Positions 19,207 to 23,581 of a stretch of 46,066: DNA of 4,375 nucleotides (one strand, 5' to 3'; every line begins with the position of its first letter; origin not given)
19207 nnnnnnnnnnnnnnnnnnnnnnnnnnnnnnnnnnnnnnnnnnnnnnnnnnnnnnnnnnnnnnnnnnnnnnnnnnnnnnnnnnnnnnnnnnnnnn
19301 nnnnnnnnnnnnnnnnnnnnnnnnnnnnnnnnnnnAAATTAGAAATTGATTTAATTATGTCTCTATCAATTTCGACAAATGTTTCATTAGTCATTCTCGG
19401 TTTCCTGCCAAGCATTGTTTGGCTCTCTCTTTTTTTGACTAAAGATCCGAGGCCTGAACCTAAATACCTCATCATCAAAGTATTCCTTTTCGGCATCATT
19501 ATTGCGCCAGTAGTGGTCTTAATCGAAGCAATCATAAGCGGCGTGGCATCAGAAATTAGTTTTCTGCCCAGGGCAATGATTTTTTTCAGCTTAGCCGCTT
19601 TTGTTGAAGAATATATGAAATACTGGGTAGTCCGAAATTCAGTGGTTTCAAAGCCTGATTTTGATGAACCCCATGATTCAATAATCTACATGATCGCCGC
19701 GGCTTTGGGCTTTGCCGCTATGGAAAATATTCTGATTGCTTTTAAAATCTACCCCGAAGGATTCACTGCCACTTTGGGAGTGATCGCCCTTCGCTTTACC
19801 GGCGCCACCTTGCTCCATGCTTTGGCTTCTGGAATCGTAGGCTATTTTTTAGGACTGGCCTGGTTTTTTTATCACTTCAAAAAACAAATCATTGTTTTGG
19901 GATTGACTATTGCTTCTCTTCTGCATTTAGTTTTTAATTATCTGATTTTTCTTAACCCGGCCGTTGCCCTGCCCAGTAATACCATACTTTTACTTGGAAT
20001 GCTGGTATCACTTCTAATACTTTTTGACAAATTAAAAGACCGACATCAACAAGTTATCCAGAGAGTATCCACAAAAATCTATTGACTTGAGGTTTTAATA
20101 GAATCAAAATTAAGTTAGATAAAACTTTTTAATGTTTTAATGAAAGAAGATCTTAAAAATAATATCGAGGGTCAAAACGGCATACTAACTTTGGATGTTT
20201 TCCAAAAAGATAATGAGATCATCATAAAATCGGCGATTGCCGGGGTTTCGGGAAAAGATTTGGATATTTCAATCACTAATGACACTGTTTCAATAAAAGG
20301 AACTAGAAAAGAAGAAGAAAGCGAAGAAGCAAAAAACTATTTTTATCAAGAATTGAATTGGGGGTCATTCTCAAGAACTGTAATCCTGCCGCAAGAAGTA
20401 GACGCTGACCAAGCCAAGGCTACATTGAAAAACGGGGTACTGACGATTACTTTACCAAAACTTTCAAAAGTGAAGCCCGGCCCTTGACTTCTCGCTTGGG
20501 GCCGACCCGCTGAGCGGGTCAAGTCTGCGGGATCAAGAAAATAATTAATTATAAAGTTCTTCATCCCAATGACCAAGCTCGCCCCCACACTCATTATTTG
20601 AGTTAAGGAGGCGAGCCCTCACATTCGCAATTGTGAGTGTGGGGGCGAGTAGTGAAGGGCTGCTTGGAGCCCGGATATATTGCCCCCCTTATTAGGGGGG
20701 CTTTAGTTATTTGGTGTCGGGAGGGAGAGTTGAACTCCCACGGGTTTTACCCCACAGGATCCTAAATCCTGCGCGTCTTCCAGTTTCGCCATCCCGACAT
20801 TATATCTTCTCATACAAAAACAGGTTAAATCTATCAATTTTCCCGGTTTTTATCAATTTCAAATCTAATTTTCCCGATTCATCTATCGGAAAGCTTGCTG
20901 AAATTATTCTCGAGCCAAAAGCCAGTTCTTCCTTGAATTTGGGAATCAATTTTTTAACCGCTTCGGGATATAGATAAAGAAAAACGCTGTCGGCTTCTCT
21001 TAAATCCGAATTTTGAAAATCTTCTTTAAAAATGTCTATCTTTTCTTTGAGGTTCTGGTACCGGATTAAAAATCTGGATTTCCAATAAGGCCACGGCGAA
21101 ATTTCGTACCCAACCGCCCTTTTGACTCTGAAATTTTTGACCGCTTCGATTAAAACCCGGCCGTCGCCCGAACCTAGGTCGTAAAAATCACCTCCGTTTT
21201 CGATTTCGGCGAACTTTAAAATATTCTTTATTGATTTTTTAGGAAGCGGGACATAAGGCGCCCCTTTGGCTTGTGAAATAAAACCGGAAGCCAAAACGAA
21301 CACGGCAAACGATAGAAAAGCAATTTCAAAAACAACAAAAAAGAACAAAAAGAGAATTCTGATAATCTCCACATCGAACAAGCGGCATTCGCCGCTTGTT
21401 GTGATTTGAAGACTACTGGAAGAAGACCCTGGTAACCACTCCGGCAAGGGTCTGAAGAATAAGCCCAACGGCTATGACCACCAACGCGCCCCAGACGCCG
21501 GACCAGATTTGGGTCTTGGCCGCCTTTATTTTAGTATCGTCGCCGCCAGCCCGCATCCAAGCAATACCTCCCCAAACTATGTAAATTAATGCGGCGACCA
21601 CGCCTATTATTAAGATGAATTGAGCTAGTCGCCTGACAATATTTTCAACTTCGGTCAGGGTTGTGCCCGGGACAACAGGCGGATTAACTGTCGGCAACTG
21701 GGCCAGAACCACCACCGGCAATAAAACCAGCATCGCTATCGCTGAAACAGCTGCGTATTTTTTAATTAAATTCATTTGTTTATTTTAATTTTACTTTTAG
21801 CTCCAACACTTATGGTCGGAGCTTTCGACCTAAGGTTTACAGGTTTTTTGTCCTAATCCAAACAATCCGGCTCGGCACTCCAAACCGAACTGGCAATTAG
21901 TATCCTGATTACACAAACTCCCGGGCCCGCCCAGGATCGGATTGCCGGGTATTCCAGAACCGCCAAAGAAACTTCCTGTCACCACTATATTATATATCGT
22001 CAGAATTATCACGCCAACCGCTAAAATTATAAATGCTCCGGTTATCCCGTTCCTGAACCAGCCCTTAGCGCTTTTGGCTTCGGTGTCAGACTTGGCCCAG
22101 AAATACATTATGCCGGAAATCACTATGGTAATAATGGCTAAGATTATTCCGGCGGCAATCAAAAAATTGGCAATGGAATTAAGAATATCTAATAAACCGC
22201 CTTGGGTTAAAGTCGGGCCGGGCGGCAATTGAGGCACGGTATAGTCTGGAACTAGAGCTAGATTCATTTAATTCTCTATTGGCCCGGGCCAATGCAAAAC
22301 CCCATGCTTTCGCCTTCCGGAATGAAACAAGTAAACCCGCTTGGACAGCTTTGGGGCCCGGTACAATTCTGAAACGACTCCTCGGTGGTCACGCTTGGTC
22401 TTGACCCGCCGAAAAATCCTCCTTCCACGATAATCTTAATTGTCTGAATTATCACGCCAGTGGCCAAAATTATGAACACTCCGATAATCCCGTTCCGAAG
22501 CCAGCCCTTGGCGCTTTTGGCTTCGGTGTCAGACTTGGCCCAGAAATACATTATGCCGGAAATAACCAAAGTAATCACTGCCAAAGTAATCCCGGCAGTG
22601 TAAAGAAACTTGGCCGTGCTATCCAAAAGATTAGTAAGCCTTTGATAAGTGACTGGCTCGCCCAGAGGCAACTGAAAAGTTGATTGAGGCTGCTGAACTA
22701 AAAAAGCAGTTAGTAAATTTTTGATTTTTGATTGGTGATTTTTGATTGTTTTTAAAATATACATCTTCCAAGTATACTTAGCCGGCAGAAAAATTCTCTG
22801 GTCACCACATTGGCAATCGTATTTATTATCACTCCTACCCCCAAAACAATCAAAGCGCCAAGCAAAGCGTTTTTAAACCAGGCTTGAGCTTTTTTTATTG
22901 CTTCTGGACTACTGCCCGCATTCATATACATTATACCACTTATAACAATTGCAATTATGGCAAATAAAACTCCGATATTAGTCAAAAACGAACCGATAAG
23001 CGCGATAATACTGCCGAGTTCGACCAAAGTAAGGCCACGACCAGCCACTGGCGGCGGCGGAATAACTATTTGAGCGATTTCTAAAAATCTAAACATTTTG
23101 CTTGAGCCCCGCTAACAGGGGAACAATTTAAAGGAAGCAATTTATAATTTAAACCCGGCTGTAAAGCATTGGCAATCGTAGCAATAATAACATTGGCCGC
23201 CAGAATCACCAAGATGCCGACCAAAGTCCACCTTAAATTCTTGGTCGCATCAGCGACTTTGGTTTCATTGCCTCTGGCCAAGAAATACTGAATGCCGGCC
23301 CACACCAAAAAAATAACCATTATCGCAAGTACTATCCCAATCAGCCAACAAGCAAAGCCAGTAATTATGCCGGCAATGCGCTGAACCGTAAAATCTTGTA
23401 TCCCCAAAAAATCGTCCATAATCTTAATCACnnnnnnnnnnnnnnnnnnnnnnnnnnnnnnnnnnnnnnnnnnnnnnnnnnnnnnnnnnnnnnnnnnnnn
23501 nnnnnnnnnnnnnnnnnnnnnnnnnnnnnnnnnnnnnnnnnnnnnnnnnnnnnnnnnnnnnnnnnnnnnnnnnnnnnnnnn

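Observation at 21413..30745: Seven-member pilin-like (TrbC/VirB2-type two-TM) family, including fusions to FN3 and a zincin peptidase-like domain, with no secretion ATPase in sight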

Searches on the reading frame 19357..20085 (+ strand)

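Call 83: search_protein_families(library=pfam, proteins=[window:19357-20085:+], max_evalue=0.001)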
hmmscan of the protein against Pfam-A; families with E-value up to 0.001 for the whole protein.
window:19357-20085:+ (242 aa): 1 family
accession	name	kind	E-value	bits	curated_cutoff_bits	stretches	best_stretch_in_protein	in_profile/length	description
PF13367.11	PrsW-protease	-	1.2e-28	100.5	23.5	1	34-218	1-192/196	PrsW family intramembrane metalloprotease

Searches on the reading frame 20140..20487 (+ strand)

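Call 83: search_protein_families(library=pfam, proteins=[window:20140-20487:+], max_evalue=0.001)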
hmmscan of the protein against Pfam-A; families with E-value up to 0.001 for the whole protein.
window:20140-20487:+ (115 aa): 3 families
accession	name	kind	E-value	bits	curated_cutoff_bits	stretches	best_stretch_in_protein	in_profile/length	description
PF00011.27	HSP20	-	1e-21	77.4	20.8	1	20-112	2-92/102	Hsp20/alpha crystallin family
PF17886.7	ArsA_HSP20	-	1.5e-06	28.1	22.5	1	24-104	1-62/63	HSP20-like domain found in ArsA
PF04969.22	CS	-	1.3e-05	26.5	21.3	1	22-107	7-78/78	CS domain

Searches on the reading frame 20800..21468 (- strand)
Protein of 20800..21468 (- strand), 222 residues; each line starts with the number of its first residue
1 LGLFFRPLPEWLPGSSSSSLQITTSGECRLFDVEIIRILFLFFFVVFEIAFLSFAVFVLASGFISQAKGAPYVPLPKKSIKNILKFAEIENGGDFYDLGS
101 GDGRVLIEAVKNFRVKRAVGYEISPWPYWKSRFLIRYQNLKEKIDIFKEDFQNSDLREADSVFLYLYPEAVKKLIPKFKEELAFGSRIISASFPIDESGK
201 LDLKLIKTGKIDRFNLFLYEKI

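Call 9: search_protein_families(library=pfam, proteins=[window:20800-21468:-], max_evalue=0.001)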
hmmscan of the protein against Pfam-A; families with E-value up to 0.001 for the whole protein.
window:20800-21468:- (222 aa): 1 family
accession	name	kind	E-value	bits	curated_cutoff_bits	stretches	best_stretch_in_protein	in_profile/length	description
PF08123.19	DOT1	-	3.4e-05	23.9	23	1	78-127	29-78/205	Histone methylation protein DOT1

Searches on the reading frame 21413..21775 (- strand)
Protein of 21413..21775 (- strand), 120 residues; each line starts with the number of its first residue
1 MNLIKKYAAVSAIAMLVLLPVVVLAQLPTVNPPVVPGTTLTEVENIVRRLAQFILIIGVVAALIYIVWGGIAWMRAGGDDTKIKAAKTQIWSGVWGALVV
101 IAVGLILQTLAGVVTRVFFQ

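Call 3: search_protein_families(library=pfam, proteins=[window:21413-21775:-], max_evalue=0.1)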
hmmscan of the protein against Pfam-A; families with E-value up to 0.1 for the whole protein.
window:21413-21775:- (120 aa): 2 families
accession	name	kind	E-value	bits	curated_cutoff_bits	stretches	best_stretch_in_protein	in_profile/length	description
PF18895.5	T4SS_pilin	-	1.1e-07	32.3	26.6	1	41-109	3-70/71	Type IV secretion system pilin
PF04956.18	TrbC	-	7.6e-06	26.5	27.9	1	3-103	8-92/98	TrbC/VIRB2 pilin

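Call 4: search_protein_families(library=ncbifam, proteins=[window:21413-21775:-], max_evalue=0.1)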
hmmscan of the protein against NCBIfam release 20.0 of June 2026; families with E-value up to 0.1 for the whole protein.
window:21413-21775:- (120 aa): 1 family
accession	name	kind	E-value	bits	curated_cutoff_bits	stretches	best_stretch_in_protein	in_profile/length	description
NF045849.1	ICE_MMCAP2_0565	equivalog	0.00029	20.4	40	1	42-108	8-74/80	Mbov_0395 family pilin-like conjugal transfer protein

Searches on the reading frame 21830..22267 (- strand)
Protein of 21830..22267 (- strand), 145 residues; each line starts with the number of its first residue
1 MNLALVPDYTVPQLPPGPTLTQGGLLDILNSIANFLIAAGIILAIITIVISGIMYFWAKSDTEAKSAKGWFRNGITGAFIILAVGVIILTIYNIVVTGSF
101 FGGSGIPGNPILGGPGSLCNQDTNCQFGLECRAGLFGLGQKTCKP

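Call 3: search_protein_families(library=pfam, proteins=[window:21830-22267:-], max_evalue=0.1)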
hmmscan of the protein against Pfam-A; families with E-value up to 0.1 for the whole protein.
window:21830-22267:- (145 aa): 4 families
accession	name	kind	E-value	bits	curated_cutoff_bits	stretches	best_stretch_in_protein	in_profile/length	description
PF18895.5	T4SS_pilin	-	8.9e-07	29.3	26.6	1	24-88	4-68/71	Type IV secretion system pilin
PF04956.18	TrbC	-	0.0073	16.9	27.9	1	27-83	39-90/98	TrbC/VIRB2 pilin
PF13687.11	DUF4153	-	0.0092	15.6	27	1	29-104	124-205/373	Domain of unknown function (DUF4153)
PF11190.13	DUF2976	-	0.062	13.6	28.2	1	23-93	10-80/87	Protein of unknown function (DUF2976)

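Call 4: search_protein_families(library=ncbifam, proteins=[window:21830-22267:-], max_evalue=0.1)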
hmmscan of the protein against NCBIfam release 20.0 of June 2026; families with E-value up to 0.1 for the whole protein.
window:21830-22267:- (145 aa): 2 families
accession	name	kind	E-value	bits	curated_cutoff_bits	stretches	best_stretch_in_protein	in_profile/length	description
TIGR03745.1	conj_TIGR03745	hypoth_equivalog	0.07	12.9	52.5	0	3-92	7-96/105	TIGR03745 family integrating conjugative element membrane protein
NF041560.1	T6SS_Burk_ExIF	subfamily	0.088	12.5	90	0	28-92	125-185/234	putative type VI secretion system effector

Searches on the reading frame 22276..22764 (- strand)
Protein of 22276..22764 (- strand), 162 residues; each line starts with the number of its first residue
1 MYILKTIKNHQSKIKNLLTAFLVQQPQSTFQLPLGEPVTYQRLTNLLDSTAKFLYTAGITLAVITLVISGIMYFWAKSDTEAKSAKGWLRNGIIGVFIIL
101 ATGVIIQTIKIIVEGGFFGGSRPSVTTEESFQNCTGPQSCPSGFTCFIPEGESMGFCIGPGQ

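Call 3: search_protein_families(library=pfam, proteins=[window:22276-22764:-], max_evalue=0.1)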
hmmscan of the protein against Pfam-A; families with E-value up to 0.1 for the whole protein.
window:22276-22764:- (162 aa): 5 families
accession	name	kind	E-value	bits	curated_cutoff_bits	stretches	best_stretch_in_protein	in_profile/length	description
PF04956.18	TrbC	-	3.7e-07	30.7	27.9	1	18-109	19-98/98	TrbC/VIRB2 pilin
PF18895.5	T4SS_pilin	-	4e-07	30.4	26.6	1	43-108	5-70/71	Type IV secretion system pilin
PF14625.12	Lustrin_cystein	-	0.011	16.5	27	1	121-157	6-44/46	Lustrin, cysteine-rich repeated domain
PF13425.11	O-antigen_lig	-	0.022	14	31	1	12-100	2-79/462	O-antigen ligase like membrane protein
PF23396.1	DUF7103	-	0.029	14.8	27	1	44-106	20-80/159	Family of unknown function (DUF7103)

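Call 4: search_protein_families(library=ncbifam, proteins=[window:22276-22764:-], max_evalue=0.1)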
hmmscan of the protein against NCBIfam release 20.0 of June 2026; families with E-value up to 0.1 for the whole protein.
window:22276-22764:- (162 aa): 3 families
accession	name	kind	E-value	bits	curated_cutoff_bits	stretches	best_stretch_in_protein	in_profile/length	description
NF045890.1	conj_pls20_p028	equivalog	0.00052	19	150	1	55-115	66-122/377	pLS20_p028 family conjugation system transmembrane protein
NF045889.1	ICE_Mbov_0396_TM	equivalog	0.0049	16.4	70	1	53-114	58-119/306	Mbov_0396 family ICE element transmembrane protein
NF004837.0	PRK06187.1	subfamily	0.021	13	476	0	8-60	4-56/531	long-chain-fatty-acid--CoA ligase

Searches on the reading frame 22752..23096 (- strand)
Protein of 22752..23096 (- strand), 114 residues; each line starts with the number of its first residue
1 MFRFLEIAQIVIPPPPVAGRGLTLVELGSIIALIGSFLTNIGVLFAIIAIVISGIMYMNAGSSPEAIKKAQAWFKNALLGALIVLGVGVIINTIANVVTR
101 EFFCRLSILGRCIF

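Call 3: search_protein_families(library=pfam, proteins=[window:22752-23096:-], max_evalue=0.1)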
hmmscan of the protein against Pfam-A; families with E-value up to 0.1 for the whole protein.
window:22752-23096:- (114 aa): 2 families
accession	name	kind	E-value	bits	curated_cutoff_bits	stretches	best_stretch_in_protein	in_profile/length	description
PF18895.5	T4SS_pilin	-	2.6e-06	27.9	26.6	1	29-93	7-70/71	Type IV secretion system pilin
PF04956.18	TrbC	-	0.054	14.1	27.9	0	30-93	40-97/98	TrbC/VIRB2 pilin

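Call 4: search_protein_families(library=ncbifam, proteins=[window:22752-23096:-], max_evalue=0.1)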
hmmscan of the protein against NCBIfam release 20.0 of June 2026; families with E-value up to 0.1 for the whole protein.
window:22752-23096:- (114 aa): 3 families
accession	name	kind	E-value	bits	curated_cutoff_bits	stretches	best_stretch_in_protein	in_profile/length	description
NF045890.1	conj_pls20_p028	equivalog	0.00052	19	150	1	34-99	62-121/377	pLS20_p028 family conjugation system transmembrane protein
NF045849.1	ICE_MMCAP2_0565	equivalog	0.0022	17.6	40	1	28-99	10-77/80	Mbov_0395 family pilin-like conjugal transfer protein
NF040945.1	CCC_membrane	equivalog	0.048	14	65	1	29-94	9-74/99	CCC motif membrane protein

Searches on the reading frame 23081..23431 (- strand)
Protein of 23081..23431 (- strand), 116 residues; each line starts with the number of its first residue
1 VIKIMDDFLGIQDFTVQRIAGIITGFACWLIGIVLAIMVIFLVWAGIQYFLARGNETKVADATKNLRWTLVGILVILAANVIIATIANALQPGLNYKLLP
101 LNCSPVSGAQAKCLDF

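Call 3: search_protein_families(library=pfam, proteins=[window:23081-23431:-], max_evalue=0.1)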
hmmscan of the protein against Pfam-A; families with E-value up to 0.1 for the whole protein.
window:23081-23431:- (116 aa): 9 families
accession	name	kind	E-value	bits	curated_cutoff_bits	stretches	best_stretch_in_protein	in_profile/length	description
PF18895.5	T4SS_pilin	-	2.1e-10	41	26.6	1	16-84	2-69/71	Type IV secretion system pilin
PF04956.18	TrbC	-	0.0039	17.8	27.9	1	13-86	32-98/98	TrbC/VIRB2 pilin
PF17534.7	DUF5453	-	0.0079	16.6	25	1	13-83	79-146/186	Family of unknown function (DUF5453)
PF04290.18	DctQ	-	0.011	16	28.3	1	16-91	54-128/132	Tripartite ATP-independent periplasmic transporters, DctQ component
PF09971.14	DUF2206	-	0.017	14.5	35.6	1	26-106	111-188/368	Predicted membrane protein (DUF2206)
PF13301.11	DUF4079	-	0.019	15.7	31.4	1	26-89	4-72/141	Protein of unknown function (DUF4079)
PF08449.17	UAA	-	0.028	14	26.2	1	35-89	123-180/311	UAA transporter family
PF20556.3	DUF6768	-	0.044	13.9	27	1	25-82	41-91/123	Family of unknown function (DUF6768)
PF19506.4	DUF6040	-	0.083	12.8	23.4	1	21-86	134-194/233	Family of unknown function (DUF6040)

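Call 4: search_protein_families(library=ncbifam, proteins=[window:23081-23431:-], max_evalue=0.1)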
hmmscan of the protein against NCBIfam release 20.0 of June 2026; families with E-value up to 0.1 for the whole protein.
window:23081-23431:- (116 aa): 4 families
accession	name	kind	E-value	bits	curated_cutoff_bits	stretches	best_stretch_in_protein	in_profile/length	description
NF045849.1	ICE_MMCAP2_0565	equivalog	1.2e-06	28.1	40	1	11-87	2-77/80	Mbov_0395 family pilin-like conjugal transfer protein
NF045890.1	conj_pls20_p028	equivalog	0.0037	16.2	150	1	3-91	41-121/377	pLS20_p028 family conjugation system transmembrane protein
NF007918.0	PRK10633.1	equivalog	0.027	14.7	107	0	56-89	2-35/80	hypothetical protein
NF002593.0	PRK02251.1-2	equivalog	0.039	13.6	141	1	26-61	99-133/157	cell division protein CrgA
